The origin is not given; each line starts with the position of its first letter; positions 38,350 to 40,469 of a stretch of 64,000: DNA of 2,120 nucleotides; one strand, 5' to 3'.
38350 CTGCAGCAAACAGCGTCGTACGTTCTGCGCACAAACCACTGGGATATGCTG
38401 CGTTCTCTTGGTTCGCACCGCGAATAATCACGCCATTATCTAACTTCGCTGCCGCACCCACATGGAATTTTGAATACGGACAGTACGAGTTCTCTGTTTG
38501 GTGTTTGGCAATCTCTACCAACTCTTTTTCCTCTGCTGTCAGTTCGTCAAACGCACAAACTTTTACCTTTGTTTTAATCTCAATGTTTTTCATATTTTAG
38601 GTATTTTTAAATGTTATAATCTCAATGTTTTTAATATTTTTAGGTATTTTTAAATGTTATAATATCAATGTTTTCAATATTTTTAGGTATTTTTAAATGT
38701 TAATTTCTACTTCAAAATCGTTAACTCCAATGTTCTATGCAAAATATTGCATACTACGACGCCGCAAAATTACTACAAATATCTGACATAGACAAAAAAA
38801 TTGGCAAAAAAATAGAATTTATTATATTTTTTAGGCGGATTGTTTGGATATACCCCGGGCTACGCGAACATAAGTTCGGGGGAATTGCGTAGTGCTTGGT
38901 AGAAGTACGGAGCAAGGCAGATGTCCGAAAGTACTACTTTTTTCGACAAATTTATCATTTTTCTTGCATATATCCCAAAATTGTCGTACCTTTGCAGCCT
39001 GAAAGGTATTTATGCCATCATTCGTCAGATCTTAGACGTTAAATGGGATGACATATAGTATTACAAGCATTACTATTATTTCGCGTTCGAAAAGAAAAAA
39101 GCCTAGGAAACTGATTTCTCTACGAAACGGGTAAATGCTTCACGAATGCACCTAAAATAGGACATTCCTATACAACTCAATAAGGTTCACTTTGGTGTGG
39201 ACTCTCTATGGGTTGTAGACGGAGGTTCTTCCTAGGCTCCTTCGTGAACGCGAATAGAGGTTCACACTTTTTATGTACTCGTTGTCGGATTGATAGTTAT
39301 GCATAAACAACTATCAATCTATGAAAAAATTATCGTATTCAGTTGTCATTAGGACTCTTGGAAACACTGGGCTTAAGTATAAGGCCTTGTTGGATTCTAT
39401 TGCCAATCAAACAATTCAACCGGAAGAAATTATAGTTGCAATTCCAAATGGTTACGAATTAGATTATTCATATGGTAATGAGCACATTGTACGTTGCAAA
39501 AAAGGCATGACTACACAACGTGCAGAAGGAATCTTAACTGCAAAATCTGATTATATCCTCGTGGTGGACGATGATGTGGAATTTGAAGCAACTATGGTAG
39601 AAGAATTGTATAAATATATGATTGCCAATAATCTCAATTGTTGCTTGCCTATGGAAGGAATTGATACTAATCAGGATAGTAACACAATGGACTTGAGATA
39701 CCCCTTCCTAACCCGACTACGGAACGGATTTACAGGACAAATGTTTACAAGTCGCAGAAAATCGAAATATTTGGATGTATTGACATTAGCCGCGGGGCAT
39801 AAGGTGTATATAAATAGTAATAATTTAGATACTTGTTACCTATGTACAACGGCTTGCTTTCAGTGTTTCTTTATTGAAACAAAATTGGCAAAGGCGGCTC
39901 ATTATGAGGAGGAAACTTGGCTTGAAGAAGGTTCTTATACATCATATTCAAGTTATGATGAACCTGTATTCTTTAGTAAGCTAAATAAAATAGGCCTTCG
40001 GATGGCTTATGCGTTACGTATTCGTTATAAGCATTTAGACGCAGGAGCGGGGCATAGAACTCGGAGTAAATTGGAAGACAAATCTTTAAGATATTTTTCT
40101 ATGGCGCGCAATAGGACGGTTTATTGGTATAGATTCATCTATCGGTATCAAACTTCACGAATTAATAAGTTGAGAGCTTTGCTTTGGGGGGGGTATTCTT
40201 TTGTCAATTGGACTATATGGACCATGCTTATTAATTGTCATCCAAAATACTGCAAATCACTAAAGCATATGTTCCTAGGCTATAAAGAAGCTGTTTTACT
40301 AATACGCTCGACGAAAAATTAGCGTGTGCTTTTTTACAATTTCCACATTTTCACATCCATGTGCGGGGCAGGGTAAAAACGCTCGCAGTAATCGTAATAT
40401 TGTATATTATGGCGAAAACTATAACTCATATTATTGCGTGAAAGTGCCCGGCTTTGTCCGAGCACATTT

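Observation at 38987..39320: Strongly promoted ~270-nt structured non-coding region with mutually exclusive closing helix and terminator, upstream of a lone GT2 gene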

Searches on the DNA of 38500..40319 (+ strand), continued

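Call 68: search_with_rna_model(model_id=R1, sources=[L137, L138, L139, L140, L141, L142, L143, L144, L145], max_evalue=1, show_alignments=3)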
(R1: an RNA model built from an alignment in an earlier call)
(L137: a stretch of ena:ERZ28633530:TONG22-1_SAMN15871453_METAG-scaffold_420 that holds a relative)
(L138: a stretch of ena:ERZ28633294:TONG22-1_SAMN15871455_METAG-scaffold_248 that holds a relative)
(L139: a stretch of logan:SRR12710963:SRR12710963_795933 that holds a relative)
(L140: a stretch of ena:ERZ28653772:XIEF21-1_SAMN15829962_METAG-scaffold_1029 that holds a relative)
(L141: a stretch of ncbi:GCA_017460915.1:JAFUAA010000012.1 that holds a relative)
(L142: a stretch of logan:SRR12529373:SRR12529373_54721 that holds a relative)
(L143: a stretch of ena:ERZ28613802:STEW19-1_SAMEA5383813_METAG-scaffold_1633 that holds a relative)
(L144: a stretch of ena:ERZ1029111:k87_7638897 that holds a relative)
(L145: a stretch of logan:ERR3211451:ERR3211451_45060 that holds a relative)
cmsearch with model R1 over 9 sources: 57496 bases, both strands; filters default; matches with E-value up to 1: 6.
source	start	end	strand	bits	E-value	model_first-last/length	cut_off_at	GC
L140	2741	2953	+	90.1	1.3e-17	1-208/208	no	0.41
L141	2741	2953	+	90.1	1.3e-17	1-208/208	no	0.41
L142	1842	2054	+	90.1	1.3e-17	1-208/208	no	0.41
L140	2739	2929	-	13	0.31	16-203/208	no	0.41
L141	2739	2929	-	13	0.31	16-203/208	no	0.41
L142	1840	2030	-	13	0.31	16-203/208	no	0.41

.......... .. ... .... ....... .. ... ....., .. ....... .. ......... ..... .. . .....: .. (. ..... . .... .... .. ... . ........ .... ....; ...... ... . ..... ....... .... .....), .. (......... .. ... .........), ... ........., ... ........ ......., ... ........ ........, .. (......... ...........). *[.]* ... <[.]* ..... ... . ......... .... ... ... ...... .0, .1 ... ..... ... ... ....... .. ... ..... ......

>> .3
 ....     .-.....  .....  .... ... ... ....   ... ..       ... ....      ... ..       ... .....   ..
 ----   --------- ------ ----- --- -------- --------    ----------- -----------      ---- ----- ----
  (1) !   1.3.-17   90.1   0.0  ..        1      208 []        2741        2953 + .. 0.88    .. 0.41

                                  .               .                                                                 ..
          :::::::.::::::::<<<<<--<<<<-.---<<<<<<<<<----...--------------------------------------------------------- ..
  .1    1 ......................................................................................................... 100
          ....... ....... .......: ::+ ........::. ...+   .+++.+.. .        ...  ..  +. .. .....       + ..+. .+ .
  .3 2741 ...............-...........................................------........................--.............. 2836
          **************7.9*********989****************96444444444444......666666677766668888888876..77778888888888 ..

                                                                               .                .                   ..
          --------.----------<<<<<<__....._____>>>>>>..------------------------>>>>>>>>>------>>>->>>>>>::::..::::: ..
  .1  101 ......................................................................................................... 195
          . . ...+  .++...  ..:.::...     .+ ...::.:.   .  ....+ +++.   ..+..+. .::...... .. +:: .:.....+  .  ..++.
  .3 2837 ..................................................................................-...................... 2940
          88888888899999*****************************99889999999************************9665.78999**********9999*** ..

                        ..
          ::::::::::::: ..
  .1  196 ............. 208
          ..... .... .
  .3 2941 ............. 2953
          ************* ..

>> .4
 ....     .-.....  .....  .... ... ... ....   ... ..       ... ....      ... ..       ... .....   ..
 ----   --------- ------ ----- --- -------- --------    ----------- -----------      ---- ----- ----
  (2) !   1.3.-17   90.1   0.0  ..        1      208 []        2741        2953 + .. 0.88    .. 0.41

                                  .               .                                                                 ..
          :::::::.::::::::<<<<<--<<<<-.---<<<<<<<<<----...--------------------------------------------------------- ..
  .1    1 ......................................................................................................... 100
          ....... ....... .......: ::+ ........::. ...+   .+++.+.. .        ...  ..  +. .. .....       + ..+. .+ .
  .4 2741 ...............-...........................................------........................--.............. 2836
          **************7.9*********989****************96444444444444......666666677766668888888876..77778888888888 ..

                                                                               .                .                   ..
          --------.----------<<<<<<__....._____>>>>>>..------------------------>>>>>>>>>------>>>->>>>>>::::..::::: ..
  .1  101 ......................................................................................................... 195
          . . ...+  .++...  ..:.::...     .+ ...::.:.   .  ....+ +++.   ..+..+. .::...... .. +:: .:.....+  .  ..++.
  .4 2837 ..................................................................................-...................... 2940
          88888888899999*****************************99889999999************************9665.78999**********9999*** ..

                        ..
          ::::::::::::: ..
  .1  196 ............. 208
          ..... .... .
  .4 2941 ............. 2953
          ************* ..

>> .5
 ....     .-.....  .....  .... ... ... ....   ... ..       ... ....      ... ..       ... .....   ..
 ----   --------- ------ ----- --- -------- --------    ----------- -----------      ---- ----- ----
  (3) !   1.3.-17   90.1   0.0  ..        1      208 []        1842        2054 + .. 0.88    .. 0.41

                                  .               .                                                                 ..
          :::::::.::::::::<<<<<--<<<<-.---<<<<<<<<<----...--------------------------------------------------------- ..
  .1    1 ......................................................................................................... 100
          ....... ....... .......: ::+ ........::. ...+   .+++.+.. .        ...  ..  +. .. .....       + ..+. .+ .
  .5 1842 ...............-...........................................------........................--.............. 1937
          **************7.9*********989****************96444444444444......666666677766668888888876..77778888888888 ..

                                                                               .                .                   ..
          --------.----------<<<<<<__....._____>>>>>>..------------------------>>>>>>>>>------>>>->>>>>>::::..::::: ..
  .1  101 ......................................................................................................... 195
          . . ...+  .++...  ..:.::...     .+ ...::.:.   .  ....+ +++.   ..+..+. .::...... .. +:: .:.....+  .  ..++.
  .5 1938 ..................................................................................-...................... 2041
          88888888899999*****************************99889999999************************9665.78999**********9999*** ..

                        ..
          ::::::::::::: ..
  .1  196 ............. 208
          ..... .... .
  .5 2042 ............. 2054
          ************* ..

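Call 82: search_rna_families(source=L102, start=300, end=700, threshold=evalue, max_evalue=10, show_alignments=2)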
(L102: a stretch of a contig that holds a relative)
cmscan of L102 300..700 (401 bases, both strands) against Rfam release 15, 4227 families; matches with E-value up to 10: 9.
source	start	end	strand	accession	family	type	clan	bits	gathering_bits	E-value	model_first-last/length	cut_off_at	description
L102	362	399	-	RF02266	XIST_intron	Gene; lncRNA;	-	19.7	70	0.49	1-68/68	no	XIST 3' intron conserved motif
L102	459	537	-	RF01594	snoR18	Gene; snRNA; snoRNA; CD-box;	-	19.4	55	8.7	1-90/90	no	small nucleolar RNA snoR18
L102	398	640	+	RF01476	rliF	Gene; sRNA;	-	18.9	60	0.67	1-220/220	no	Listeria sRNA rliF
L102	439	502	-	RF03217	mir-3167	Gene; miRNA;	-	18.4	86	1.2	1-59/59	no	mir-3167 microRNA precursor family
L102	523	598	+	RF00906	MIR1120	Gene; miRNA;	-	17.4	86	1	1-87/87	no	MIR1120/MIR1122 microRNA precursor family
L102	653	685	-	RF03747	mir-4536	Gene; miRNA;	-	16.2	76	3.8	1-88/88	no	mir-4536 microRNA precursor family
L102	653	685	+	RF03747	mir-4536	Gene; miRNA;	-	16.2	76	3.8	1-88/88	no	mir-4536 microRNA precursor family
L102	342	405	+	RF01637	ceN47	Gene; snRNA; snoRNA; CD-box;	-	16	35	0.45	1-155/155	no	Nematode snoRNA ceN47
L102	363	436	+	RF03003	GP20-b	Cis-reg;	-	13.7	36.2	3.3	1-62/62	no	GP20-b RNA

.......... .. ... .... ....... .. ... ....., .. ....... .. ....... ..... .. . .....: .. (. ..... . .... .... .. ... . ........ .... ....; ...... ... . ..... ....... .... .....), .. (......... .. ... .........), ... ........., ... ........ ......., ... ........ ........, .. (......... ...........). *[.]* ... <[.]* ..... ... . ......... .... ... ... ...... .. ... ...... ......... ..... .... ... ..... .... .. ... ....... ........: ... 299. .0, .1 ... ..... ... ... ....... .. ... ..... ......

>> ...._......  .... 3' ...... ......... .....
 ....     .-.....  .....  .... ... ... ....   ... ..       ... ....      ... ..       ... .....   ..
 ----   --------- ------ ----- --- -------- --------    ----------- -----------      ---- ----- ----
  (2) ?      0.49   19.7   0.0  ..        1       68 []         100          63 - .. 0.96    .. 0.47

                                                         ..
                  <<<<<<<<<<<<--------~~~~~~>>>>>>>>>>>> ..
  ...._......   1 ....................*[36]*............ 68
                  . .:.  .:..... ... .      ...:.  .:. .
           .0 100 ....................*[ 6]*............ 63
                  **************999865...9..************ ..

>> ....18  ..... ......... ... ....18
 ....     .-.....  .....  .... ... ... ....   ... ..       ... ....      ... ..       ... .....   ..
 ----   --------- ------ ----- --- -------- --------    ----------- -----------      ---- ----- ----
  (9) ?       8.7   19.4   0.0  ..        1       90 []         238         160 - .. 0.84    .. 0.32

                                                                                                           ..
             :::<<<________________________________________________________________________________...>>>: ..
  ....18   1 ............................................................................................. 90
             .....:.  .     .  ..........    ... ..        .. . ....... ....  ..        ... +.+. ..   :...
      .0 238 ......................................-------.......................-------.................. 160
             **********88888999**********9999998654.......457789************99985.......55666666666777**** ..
